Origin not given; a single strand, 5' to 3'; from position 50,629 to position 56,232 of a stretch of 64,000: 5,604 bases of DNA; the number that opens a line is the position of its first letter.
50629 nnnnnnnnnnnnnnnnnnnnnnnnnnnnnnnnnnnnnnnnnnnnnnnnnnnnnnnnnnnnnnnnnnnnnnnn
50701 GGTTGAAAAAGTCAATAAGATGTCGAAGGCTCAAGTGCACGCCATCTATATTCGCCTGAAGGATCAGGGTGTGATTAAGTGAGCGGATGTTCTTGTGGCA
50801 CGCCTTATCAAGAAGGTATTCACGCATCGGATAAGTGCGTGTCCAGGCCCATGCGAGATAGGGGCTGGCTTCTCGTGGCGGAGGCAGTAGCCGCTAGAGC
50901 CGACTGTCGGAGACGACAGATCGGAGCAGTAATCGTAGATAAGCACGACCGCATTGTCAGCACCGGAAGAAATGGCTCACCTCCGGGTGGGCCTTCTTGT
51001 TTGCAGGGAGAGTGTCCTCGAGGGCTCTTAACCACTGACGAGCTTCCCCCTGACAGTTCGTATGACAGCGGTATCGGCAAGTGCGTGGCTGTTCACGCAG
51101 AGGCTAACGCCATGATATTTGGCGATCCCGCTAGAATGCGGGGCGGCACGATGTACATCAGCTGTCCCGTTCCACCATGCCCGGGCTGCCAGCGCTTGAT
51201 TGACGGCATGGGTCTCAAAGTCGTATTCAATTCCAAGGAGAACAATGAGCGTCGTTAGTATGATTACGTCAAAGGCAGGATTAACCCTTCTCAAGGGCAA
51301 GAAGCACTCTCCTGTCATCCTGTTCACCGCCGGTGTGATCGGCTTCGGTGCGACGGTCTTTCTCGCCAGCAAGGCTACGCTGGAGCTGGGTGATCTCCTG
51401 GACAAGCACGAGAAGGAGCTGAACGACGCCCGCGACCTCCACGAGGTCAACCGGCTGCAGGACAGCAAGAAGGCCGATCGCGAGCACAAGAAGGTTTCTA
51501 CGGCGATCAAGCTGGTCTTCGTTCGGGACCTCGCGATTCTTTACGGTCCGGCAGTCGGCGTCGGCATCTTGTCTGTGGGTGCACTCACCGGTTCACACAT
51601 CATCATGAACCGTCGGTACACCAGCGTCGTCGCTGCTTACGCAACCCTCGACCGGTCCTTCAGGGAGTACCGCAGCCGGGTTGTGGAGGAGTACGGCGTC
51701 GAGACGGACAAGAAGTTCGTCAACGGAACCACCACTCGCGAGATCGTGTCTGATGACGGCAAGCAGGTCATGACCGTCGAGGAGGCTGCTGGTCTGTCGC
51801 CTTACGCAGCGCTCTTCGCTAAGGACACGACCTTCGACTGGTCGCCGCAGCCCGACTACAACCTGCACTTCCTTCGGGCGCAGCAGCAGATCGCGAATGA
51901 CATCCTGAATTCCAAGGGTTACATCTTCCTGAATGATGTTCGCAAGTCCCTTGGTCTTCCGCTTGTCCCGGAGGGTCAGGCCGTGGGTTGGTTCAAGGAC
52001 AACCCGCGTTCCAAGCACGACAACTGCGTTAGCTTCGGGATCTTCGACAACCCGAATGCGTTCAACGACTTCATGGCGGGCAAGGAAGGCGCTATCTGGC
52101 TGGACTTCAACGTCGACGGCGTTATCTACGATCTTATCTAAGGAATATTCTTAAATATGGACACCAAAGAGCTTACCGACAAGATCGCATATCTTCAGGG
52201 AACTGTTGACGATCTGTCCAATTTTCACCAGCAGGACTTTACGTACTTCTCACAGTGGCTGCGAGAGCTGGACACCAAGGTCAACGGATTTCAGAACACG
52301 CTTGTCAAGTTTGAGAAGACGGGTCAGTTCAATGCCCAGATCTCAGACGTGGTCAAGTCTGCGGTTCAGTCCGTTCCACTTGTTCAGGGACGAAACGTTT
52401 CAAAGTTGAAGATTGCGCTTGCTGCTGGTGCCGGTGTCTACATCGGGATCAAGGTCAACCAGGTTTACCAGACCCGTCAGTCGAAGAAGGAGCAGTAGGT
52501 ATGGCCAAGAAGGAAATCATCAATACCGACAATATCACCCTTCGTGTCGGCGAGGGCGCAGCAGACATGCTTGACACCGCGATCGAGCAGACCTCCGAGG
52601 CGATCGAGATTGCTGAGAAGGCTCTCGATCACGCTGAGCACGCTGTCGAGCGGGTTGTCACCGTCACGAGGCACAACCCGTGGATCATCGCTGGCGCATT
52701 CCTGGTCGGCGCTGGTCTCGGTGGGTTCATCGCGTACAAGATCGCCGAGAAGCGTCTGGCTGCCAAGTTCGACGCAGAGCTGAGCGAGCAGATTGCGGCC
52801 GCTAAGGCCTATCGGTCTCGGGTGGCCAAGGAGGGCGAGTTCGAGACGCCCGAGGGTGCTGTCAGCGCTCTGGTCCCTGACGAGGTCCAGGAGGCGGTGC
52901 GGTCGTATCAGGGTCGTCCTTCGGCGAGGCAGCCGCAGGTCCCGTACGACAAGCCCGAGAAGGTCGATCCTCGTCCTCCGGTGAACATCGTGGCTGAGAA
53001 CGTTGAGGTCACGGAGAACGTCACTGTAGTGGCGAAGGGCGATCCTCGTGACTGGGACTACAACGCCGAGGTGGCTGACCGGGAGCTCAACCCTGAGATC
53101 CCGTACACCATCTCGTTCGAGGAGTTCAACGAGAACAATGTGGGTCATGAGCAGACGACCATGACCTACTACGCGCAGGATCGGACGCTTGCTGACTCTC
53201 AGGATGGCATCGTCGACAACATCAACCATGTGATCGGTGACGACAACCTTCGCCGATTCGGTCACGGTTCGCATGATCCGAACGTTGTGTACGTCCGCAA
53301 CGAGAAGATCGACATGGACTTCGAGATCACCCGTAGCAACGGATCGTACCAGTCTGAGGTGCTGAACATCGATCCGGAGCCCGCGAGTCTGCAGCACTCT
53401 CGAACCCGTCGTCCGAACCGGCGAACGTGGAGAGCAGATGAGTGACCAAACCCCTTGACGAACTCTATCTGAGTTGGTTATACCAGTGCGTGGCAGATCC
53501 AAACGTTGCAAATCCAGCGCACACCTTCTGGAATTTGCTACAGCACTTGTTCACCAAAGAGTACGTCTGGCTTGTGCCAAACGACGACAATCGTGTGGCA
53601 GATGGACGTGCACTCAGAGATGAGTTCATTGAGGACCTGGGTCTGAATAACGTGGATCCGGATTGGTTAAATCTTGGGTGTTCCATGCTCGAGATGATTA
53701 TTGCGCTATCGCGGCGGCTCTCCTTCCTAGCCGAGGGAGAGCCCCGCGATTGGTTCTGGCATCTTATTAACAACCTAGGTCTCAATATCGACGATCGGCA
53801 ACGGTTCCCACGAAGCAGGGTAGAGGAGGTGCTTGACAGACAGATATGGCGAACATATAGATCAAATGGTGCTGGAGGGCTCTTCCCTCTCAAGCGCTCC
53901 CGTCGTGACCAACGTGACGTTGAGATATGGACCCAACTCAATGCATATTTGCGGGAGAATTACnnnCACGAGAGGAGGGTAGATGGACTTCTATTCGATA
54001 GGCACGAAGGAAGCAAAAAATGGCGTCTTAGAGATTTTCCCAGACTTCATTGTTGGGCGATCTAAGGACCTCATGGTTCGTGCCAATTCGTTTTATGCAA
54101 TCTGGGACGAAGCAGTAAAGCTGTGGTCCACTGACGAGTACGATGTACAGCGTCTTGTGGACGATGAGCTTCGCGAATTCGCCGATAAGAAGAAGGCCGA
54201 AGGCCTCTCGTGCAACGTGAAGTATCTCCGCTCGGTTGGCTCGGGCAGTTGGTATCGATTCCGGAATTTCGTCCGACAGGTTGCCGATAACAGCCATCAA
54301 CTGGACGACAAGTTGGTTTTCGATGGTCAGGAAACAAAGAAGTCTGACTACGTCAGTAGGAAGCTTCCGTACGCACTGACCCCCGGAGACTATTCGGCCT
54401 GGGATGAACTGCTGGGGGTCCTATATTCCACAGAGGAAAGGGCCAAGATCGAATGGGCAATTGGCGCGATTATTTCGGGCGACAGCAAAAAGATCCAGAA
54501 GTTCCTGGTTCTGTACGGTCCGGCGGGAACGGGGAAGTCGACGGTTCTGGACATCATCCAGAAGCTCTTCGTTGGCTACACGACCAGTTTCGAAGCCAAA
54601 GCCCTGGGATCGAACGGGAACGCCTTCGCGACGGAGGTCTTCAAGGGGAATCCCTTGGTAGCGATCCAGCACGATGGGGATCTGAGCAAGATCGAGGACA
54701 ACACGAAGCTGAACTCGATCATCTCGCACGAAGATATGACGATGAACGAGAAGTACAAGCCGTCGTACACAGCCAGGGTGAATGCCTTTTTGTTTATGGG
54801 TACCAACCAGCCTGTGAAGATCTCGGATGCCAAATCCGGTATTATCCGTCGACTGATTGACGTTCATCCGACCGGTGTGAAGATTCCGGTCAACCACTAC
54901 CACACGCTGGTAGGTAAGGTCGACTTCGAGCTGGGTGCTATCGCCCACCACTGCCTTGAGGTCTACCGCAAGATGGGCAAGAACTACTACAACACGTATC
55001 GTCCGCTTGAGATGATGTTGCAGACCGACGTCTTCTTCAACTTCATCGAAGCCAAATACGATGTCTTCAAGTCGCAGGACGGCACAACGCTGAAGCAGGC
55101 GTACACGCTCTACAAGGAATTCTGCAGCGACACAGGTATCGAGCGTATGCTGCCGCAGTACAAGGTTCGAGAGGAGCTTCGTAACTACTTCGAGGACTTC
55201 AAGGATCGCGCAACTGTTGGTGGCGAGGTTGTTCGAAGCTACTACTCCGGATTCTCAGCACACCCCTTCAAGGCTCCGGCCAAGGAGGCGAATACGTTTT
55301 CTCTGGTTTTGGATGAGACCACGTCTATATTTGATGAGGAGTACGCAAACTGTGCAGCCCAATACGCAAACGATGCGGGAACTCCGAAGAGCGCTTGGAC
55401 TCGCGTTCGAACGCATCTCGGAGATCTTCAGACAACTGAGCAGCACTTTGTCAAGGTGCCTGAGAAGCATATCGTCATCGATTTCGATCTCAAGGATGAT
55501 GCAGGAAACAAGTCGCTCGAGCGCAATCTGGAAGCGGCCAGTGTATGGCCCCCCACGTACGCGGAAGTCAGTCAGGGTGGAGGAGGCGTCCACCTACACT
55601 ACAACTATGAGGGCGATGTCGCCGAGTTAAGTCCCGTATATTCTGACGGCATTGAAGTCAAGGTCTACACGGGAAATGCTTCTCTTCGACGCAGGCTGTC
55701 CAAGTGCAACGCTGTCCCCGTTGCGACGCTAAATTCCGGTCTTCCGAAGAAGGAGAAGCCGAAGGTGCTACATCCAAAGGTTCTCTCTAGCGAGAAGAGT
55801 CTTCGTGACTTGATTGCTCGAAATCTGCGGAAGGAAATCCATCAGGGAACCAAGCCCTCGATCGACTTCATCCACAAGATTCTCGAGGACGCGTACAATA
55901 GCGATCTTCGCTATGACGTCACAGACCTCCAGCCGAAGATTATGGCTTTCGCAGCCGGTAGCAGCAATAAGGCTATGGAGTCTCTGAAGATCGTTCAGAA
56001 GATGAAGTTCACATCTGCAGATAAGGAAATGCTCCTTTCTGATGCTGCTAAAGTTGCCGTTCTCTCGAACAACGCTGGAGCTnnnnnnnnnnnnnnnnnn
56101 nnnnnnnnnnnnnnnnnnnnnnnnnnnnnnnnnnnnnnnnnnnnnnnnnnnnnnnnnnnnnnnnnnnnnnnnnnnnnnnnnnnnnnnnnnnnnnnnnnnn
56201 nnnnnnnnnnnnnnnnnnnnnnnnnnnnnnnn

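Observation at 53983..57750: Single 1255-aa polypeptide combining SF3 helicase, AEP prim-pol and family B DNA polymerase in a non-canonical order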

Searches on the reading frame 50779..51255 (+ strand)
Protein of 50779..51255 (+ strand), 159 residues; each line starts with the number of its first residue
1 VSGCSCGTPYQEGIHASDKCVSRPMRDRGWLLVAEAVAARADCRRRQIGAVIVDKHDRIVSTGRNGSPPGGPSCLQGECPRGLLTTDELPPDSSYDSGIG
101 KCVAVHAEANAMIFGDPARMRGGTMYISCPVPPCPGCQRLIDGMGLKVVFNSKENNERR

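Call 12: search_protein_families(library=phrogs, proteins=[window:50779-51255:+], max_evalue=0.001)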
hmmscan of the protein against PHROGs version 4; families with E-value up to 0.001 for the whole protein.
window:50779-51255:+ (159 aa): 5 families
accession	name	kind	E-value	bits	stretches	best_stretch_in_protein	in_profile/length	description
phrog_174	-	DNA, RNA and nucleotide metabolism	5.9e-39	135.7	1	22-156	112-228/384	dCMP deaminase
phrog_2369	-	DNA, RNA and nucleotide metabolism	8.6e-37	128.1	1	26-151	5-123/195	dCMP deaminase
phrog_20806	-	DNA, RNA and nucleotide metabolism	1.2e-16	61.8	1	90-150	2-60/97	deoxycytidinylate deaminase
phrog_18355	-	DNA, RNA and nucleotide metabolism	1.4e-09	38.9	1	104-154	2-50/52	deoxycytidinylate deaminase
phrog_20648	-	DNA, RNA and nucleotide metabolism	1.8e-08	35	1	32-151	12-117/311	dCMP deaminase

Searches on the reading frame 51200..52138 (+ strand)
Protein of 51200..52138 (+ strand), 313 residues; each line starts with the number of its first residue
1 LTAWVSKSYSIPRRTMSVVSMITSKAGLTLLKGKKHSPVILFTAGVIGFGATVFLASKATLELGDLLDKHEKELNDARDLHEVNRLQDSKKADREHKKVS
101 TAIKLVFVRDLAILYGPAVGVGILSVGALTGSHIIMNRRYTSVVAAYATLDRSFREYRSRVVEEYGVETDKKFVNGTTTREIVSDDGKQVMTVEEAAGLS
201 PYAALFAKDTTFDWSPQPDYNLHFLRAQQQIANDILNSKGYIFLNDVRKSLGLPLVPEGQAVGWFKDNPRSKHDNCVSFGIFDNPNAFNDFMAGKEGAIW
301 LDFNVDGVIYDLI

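Call 12: search_protein_families(library=phrogs, proteins=[window:51200-52138:+], max_evalue=0.001)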
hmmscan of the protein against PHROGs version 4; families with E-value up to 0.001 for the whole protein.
window:51200-52138:+ (313 aa): 2 families
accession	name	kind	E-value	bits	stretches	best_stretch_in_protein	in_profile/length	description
phrog_2152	-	unknown function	8e-64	216.6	1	22-313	5-270/273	-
phrog_19999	-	unknown function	1.5e-05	26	1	220-306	26-111/152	-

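Call 30: search_protein_families(library=pfam, proteins=[window:51200-52138:+], max_evalue=0.01)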
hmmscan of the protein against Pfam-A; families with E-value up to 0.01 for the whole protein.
window:51200-52138:+ (313 aa): 2 families
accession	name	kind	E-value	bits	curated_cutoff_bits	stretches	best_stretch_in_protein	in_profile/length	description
PF19880.4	DUF6353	-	3.7e-59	200.7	25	1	34-313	3-253/253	Family of unknown function (DUF6353)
PF25323.1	6TM_PilS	-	0.0072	16.5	27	0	116-150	100-134/189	PilS-like transmembrane domain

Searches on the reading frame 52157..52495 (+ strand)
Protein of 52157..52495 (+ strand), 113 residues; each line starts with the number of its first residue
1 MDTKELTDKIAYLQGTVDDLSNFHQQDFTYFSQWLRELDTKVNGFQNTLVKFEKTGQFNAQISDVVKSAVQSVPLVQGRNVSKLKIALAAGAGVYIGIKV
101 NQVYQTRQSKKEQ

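Call 12: search_protein_families(library=phrogs, proteins=[window:52157-52495:+], max_evalue=0.001)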
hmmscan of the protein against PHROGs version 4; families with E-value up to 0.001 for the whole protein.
window:52157-52495:+ (113 aa): 0 families

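Call 30: search_protein_families(library=pfam, proteins=[window:52157-52495:+], max_evalue=0.01)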
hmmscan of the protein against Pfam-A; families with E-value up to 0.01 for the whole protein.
window:52157-52495:+ (113 aa): 1 family
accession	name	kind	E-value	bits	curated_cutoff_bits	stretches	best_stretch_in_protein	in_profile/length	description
PF05531.17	NPV_P10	-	0.0011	19.8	29.8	1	2-50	12-66/75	Nucleopolyhedrovirus P10 protein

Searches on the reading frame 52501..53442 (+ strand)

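Call 12: search_protein_families(library=phrogs, proteins=[window:52501-53442:+], max_evalue=0.001)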
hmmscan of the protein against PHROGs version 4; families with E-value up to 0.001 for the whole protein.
window:52501-53442:+ (314 aa): 1 family
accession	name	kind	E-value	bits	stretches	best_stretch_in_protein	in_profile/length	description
phrog_4695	-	unknown function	3.2e-42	146.2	1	68-292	8-229/233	-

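Call 30: search_protein_families(library=pfam, proteins=[window:52501-53442:+], max_evalue=0.01)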
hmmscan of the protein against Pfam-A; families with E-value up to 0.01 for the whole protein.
window:52501-53442:+ (314 aa): 0 families

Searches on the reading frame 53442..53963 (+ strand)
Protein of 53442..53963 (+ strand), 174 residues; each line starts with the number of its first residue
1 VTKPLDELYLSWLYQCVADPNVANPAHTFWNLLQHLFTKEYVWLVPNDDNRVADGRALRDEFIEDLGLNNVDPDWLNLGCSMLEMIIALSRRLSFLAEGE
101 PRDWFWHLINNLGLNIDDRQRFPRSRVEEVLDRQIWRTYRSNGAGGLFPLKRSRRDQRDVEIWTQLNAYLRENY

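Call 12: search_protein_families(library=phrogs, proteins=[window:53442-53963:+], max_evalue=0.001)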
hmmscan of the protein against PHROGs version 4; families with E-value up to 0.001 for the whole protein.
window:53442-53963:+ (174 aa): 1 family
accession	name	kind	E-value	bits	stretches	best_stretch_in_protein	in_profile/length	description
phrog_4678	-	unknown function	2.1e-68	230.7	1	2-173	3-177/181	-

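Call 30: search_protein_families(library=pfam, proteins=[window:53442-53963:+], max_evalue=0.01)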
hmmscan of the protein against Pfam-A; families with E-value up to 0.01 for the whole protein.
window:53442-53963:+ (174 aa): 0 families

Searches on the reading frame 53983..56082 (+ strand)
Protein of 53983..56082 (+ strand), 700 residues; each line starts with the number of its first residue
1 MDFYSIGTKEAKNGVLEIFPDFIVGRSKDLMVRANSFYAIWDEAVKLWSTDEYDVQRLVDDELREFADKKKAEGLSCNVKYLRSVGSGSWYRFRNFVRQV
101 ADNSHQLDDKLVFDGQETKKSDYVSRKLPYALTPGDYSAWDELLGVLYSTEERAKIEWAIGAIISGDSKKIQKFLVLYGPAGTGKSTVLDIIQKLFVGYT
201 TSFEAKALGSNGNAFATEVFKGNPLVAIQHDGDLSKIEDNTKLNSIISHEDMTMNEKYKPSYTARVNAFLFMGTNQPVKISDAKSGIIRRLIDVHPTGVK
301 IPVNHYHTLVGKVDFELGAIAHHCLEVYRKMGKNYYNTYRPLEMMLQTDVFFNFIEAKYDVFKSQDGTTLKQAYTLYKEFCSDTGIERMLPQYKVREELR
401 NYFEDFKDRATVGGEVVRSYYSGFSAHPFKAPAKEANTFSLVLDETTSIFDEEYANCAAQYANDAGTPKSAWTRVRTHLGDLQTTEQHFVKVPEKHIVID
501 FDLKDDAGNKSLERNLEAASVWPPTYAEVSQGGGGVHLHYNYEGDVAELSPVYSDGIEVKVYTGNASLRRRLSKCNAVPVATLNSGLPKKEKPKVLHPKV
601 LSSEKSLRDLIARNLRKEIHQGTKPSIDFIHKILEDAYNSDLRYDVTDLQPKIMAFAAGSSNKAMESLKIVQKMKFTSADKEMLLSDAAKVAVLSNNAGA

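Call 46: predict_structure(alignment_id=A3)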
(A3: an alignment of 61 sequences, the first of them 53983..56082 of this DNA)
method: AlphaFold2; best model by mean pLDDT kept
length: 700 residues; sequences in the alignment: 61
mean_pLDDT: 78.0   pTM: 0.50
mean pLDDT of the five models: 78.0, 70.4, 69.2, 69.2, 68.7
residues with pLDDT >= 90: 206; 70-90: 303; 50-70: 125; < 50: 66
segments of 3 or more residues with pLDDT < 50: 281-284, 339-348, 418-420, 422-438, 593-598, 620-623, 682-700
pLDDT, mean of each block of 10 residues (from residue 1): 90 87 88 88 90 92 94 92 88 90 80 86 86 92 90 92 84 81 77 89 71 60 79 62 69 59 69 71 54 82 84 91 94 68 40 71 60 82 72 70 58 56 39 46 88 94 90 93 93 94 87 88 92 89 90 90 89 91 87 47 79 70 63 85 87 82 75 85 39 31
secondary structure, 60 per line:
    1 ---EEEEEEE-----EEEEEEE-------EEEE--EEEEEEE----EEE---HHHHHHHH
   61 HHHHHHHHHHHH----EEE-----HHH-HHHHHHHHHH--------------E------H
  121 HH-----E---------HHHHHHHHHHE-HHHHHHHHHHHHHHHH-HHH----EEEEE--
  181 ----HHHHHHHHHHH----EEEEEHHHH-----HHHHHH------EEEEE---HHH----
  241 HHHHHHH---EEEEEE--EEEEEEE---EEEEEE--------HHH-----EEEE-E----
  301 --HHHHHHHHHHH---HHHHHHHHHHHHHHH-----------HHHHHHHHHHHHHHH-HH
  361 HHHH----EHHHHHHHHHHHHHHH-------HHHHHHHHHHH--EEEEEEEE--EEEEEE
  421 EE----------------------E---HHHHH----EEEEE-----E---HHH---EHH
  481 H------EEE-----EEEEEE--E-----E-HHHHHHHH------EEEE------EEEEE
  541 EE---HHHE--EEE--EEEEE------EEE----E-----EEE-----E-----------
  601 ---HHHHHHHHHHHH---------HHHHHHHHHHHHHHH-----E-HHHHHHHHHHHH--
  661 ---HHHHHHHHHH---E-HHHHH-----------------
elements in order (helices of 4 or more, strands of 3 or more residues): E4-10 E16-22 E30-33 E36-42 E47-49 H53-72 E77-79 H89-98 H138-147 H150-165 E174-178 H185-195 E200-204 H205-208 H214-219 E226-230 H241-247 E251-256 E259-265 E269-274 E291-294 H303-313 H317-331 H343-357 H359-364 H370-384 H392-402 E405-412 E415-422 H449-453 E458-462 E488-490 E496-501 H512-519 E526-529 E536-542 E552-554 E557-561 E568-570 E581-583 H604-615 H625-639 H647-658 H664-673 H679-683

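Call 52: fold_search(model_id=the predicted structure, library=pdb)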
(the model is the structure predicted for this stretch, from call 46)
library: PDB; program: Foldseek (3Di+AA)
matches with E <= 10: 1354; with E <= 0.001: 212
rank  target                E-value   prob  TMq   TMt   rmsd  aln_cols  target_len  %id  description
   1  6k9c_A                5.8e-10  1.00  0.23  0.38  13.4       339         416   14  The apo structure of NrS-1 C terminal region (305-718) (released 2020-04-08)
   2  7ola_C                8.6e-10  1.00  0.34  0.53  13.0       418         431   13  Structure of Primase-Helicase in SaPI5 (released 2022-07-13)
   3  6lrb_F                1.1e-09  1.00  0.24  0.39  13.5       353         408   12  The A form apo structure of NrS-1 C terminal region-CTR (released 2020-04-08)
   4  9im1_A                1.1e-09  1.00  0.34  0.42  14.8       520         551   10  The Cryo-EM structure of MPXV E5 in complex with ssDNA in intermediate state 1 (released 2025-06-18)
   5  6k9c_B                1.1e-09  1.00  0.23  0.37  13.0       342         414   13  The apo structure of NrS-1 C terminal region (305-718) (released 2020-04-08)
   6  6lrb_D                1.6e-09  1.00  0.24  0.39  14.3       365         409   13  The A form apo structure of NrS-1 C terminal region-CTR (released 2020-04-08)
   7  8ww7_H                1.7e-09  1.00  0.29  0.24  19.2       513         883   12  Structure of AMPPNP-Form AsfvPrimPol Dodecamer (released 2025-04-30)
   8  7ola_A                2.0e-09  1.00  0.34  0.51  13.1       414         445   14  Structure of Primase-Helicase in SaPI5 (released 2022-07-13)
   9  6k9e_B                2.0e-09  1.00  0.22  0.37  13.2       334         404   13  The A form apo structure of NrS-1 C terminal region-CTR(305-718) (released 2020-06-17)
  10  6lrb_A                3.5e-09  1.00  0.24  0.39  13.6       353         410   13  The A form apo structure of NrS-1 C terminal region-CTR (released 2020-04-08)
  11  6k9e_A                4.1e-09  1.00  0.23  0.38  13.0       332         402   14  The A form apo structure of NrS-1 C terminal region-CTR(305-718) (released 2020-06-17)
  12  6lrb_C                4.6e-09  1.00  0.24  0.39  14.3       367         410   12  The A form apo structure of NrS-1 C terminal region-CTR (released 2020-04-08)
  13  6k9e_C                5.2e-09  1.00  0.23  0.38  12.9       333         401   14  The A form apo structure of NrS-1 C terminal region-CTR(305-718) (released 2020-06-17)
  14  8iqi_C                5.8e-09  1.00  0.26  0.21  13.5       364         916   13  Structure of Full-Length AsfvPrimPol in Complex-Form (released 2023-07-26)
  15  8xj7_C                5.8e-09  1.00  0.34  0.50  13.2       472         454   10  The Cryo-EM structure of MPXV E5 in complex with DNA (released 2024-05-01)
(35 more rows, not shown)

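Call 57: fold_search(model_id=the predicted structure, library=viral)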
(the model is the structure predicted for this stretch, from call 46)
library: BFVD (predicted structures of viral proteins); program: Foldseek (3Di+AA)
matches with E <= 10: 1123; with E <= 0.001: 395
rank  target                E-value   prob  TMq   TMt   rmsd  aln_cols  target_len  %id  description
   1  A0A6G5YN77            4.9e-75  1.00  0.46  0.34  35.2       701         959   42  (no name in the UniProt tables at hand)
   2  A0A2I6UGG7            2.1e-16  1.00  0.34  0.32  17.5       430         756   18  Topoisomerase-primase domain-containing protein [Salinibacter phage M8CR30-4]
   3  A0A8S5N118            2.2e-15  1.00  0.36  0.32  15.8       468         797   17  DsDNA helicase [Siphoviridae sp. ct43U4]
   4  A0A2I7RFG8            5.8e-15  1.00  0.33  0.29  15.7       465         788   17  (no name in the UniProt tables at hand)
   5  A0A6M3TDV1            1.2e-14  1.00  0.36  0.34  15.7       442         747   17  (no name in the UniProt tables at hand)
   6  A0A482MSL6            1.6e-14  1.00  0.34  0.30  14.4       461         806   15  Putative primase [Escherichia phage PTXU04]
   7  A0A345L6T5            1.7e-14  1.00  0.35  0.30  16.9       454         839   12  DNA primase [Serratia phage Scapp]
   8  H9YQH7                2.2e-14  1.00  0.36  0.31  21.5       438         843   16  (no name in the UniProt tables at hand)
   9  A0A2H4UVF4            2.9e-14  1.00  0.31  0.24  17.2       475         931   15  D5 family helicase-primase [Bodo saltans virus]
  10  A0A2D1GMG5            3.3e-14  1.00  0.34  0.31  14.3       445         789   16  (no name in the UniProt tables at hand)
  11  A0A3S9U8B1            3.3e-14  1.00  0.34  0.44  16.9       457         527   14  (no name in the UniProt tables at hand)
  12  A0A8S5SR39            1.8e-13  1.00  0.34  0.31  17.3       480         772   14  DsDNA helicase [Podoviridae sp. ctXBg1]
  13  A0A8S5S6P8            2.2e-13  1.00  0.32  0.33  15.2       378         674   16  DsDNA helicase [Podoviridae sp. ctsUe5]
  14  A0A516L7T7            2.9e-13  1.00  0.37  0.32  18.2       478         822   16  (no name in the UniProt tables at hand)
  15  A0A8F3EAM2            2.9e-13  1.00  0.34  0.28  16.5       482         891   16  (no name in the UniProt tables at hand)
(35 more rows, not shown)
